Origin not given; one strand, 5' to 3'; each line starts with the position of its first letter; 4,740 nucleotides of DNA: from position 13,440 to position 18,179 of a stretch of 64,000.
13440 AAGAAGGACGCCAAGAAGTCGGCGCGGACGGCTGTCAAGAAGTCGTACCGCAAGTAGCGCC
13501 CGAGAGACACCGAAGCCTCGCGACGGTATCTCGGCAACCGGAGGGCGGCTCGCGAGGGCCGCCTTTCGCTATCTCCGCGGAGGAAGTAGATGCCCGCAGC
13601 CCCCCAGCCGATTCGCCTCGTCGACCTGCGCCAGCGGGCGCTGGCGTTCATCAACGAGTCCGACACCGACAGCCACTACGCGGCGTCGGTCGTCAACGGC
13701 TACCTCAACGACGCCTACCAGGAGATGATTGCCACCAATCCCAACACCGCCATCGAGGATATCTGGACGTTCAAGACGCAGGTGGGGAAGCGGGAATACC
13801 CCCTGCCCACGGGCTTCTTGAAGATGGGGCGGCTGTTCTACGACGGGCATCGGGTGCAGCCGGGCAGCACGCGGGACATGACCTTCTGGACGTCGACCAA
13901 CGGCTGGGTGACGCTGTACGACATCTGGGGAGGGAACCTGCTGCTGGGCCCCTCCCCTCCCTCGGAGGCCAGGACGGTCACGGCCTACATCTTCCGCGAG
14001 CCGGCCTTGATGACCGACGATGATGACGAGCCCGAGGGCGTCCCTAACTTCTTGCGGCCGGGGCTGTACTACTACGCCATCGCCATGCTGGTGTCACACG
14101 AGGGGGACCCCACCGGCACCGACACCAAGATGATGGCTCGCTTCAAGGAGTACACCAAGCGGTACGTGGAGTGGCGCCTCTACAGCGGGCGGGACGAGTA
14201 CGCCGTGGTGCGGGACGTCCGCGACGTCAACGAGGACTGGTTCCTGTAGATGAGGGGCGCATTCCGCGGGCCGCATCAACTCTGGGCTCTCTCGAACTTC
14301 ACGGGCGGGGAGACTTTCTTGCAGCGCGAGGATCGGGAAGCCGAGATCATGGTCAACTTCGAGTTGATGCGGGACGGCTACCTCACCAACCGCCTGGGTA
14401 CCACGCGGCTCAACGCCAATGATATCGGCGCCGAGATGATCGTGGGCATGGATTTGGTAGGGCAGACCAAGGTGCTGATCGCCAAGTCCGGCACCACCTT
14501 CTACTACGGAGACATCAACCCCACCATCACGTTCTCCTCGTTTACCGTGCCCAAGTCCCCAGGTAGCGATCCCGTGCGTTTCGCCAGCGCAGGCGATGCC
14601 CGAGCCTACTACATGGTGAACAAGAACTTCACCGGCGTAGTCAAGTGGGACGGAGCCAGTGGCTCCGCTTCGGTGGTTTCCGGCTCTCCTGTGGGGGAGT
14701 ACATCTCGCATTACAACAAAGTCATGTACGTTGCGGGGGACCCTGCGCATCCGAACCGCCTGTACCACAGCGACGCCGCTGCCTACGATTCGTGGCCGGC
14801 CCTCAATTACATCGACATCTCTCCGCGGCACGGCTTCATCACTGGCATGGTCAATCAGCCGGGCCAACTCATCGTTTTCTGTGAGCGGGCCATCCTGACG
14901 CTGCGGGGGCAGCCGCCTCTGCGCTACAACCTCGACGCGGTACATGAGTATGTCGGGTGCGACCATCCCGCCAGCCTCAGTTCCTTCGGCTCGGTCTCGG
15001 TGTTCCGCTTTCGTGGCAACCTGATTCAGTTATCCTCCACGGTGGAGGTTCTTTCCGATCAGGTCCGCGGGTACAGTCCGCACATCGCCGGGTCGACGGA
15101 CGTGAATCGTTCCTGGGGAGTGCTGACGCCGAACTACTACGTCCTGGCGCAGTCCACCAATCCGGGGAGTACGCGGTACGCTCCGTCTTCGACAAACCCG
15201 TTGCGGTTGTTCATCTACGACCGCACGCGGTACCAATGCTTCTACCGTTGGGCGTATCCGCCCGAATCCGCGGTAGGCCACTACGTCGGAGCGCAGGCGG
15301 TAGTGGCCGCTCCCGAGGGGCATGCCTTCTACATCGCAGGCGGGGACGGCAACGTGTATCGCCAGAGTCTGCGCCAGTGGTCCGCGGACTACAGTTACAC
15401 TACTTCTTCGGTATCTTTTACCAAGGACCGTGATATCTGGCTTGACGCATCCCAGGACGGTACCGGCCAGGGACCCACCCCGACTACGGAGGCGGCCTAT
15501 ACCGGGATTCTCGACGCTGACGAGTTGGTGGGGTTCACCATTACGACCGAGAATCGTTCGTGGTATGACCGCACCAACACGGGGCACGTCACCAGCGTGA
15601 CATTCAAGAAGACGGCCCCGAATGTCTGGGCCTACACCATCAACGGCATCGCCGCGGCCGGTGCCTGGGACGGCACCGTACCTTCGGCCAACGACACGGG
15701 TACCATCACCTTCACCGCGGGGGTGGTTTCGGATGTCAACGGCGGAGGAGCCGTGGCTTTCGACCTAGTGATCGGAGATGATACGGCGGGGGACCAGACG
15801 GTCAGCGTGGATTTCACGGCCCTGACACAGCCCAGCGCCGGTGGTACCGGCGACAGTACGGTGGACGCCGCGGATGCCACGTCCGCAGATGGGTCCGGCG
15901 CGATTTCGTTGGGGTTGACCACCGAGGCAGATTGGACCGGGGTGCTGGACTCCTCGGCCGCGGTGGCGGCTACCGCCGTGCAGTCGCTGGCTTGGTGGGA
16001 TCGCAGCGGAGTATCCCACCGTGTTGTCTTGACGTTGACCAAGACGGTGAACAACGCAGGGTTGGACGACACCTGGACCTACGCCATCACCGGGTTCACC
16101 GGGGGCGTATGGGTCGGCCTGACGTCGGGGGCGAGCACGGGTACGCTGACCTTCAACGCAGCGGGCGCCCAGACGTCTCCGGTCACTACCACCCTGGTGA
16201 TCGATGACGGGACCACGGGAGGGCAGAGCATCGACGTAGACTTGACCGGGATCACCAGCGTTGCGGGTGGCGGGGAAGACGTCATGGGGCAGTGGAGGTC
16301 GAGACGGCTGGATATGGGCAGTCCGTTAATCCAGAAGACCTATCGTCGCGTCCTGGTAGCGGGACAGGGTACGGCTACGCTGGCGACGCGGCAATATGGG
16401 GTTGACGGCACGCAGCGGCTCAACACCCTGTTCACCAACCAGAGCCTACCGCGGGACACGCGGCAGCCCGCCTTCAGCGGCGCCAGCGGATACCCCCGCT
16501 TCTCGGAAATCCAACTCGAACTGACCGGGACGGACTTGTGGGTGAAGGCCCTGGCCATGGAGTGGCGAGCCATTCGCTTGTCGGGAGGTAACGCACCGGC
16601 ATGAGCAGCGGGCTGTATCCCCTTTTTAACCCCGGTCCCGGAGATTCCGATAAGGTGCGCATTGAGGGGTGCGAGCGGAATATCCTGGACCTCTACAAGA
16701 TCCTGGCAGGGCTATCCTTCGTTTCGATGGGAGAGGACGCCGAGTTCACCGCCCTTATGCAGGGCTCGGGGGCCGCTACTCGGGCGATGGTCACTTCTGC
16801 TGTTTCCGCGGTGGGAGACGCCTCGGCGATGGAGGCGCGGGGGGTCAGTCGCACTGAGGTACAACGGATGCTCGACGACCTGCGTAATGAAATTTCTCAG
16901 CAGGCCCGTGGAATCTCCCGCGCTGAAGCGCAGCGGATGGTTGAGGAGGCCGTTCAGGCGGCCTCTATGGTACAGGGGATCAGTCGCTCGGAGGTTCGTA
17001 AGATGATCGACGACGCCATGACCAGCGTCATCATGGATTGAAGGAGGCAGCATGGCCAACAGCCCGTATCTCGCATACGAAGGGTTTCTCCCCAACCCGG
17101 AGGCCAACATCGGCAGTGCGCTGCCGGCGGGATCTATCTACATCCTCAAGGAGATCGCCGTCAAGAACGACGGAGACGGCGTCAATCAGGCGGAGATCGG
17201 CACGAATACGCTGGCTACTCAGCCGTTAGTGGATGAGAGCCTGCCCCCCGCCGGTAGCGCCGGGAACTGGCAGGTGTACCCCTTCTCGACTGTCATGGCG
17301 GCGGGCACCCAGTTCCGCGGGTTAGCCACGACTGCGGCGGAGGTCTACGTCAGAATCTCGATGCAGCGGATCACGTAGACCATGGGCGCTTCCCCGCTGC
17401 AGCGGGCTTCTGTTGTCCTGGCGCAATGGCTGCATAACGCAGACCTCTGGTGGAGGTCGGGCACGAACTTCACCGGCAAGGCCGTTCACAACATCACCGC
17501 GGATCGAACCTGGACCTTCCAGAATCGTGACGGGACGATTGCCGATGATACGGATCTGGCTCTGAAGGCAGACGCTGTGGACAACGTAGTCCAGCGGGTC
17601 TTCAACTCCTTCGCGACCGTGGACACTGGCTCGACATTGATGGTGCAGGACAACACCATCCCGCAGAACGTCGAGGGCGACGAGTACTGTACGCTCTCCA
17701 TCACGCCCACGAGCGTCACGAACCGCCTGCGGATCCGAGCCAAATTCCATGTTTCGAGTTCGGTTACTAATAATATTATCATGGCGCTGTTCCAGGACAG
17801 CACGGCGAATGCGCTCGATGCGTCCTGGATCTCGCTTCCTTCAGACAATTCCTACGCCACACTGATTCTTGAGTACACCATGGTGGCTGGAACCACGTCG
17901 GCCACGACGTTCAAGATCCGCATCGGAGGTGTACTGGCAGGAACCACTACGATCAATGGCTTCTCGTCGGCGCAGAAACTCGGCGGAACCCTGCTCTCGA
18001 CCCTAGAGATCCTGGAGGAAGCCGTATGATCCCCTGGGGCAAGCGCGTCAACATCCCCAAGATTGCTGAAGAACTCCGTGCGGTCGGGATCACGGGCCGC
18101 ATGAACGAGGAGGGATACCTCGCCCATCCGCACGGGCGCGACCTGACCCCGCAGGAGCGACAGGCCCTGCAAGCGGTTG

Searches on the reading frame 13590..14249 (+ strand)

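Call 9: search_protein_families(library=phrogs, proteins=[window:13590-14249:+], max_evalue=0.01)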
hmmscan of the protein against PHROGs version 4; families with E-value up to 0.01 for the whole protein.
window:13590-14249:+ (219 aa): 2 families
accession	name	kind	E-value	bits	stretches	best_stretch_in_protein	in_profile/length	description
phrog_399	-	head and packaging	6.3e-07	30.2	1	31-180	26-185/220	structural protein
phrog_6013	-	tail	0.0056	16.8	0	30-148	28-155/228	tail protein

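Call 31: search_protein_families(library=pfam, proteins=[window:13590-14249:+], max_evalue=0.01)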
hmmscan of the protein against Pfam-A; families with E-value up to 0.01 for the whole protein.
window:13590-14249:+ (219 aa): 1 family
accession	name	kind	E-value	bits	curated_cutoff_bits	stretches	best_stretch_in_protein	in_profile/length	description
PF24175.2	SU10_adaptor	-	2.7e-17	64.3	27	1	11-199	4-182/194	SU10 adaptor protein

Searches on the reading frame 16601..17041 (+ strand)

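Call 9: search_protein_families(library=phrogs, proteins=[window:16601-17041:+], max_evalue=0.01)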
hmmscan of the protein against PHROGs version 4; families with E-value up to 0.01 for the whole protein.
window:16601-17041:+ (146 aa): 0 families

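Call 31: search_protein_families(library=pfam, proteins=[window:16601-17041:+], max_evalue=0.01)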
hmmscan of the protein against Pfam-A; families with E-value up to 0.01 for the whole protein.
window:16601-17041:+ (146 aa): 2 families
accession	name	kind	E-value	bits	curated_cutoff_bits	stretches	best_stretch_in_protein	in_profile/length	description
PF12085.13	DUF3562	-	0.0003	20.8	26.3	0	113-142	3-32/60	Protein of unknown function (DUF3562)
PF00538.25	Linker_histone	-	0.0074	16.9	22.4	0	111-139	5-33/74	linker histone H1 and H5 family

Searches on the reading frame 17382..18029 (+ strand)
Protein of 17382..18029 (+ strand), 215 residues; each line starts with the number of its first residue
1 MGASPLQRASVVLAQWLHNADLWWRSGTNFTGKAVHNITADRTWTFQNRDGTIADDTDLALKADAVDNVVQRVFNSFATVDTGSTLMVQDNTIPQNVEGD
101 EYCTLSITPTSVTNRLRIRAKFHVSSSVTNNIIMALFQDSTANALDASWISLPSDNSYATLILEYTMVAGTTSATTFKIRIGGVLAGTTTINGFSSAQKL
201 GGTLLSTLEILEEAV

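Call 9: search_protein_families(library=phrogs, proteins=[window:17382-18029:+], max_evalue=0.01)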
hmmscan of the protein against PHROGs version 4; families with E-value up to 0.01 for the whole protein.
window:17382-18029:+ (215 aa): 0 families

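Call 31: search_protein_families(library=pfam, proteins=[window:17382-18029:+], max_evalue=0.01)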
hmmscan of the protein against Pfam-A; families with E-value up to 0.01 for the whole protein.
window:17382-18029:+ (215 aa): 1 family
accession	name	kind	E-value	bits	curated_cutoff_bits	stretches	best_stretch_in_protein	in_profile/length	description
PF05475.17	Chlam_vir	-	2.5e-05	24.5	25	1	92-212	21-139/146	Pgp3 C-terminal domain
